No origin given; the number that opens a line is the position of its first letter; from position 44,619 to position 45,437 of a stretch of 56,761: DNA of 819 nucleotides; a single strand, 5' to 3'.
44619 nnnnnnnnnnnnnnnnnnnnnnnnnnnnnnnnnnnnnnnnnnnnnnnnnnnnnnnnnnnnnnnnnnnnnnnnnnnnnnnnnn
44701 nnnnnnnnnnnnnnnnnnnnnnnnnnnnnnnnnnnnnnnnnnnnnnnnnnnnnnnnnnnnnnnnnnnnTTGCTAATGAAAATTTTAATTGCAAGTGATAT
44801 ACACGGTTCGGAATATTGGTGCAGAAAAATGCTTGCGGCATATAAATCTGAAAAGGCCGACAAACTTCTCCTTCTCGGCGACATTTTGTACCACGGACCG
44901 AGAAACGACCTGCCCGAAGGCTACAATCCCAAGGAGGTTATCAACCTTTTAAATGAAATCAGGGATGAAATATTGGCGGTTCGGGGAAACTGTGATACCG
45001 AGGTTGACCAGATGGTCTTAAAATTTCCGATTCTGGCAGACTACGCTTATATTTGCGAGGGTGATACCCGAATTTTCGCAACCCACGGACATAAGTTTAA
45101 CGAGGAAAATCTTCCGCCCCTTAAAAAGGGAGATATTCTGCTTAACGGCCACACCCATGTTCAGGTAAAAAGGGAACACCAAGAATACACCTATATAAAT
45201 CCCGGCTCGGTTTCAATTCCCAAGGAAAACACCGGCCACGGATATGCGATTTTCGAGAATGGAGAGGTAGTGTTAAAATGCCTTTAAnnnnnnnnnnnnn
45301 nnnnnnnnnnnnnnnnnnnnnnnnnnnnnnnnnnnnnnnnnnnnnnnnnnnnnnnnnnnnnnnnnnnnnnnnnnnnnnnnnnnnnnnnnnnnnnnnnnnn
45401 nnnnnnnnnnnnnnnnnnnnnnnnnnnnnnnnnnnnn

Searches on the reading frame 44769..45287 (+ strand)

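Call 76: search_protein_families(library=pfam, proteins=[window:44769-45287:+], max_evalue=0.001)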
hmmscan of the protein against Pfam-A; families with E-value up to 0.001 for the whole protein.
window:44769-45287:+ (172 aa): 2 families
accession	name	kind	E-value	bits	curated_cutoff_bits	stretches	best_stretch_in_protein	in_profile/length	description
PF12850.12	Metallophos_2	-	1.1e-21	77.9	27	1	3-163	1-150/154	Calcineurin-like phosphoesterase superfamily domain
PF00149.33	Metallophos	-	3e-11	44.6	21.5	1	3-127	1-142/191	Calcineurin-like phosphoesterase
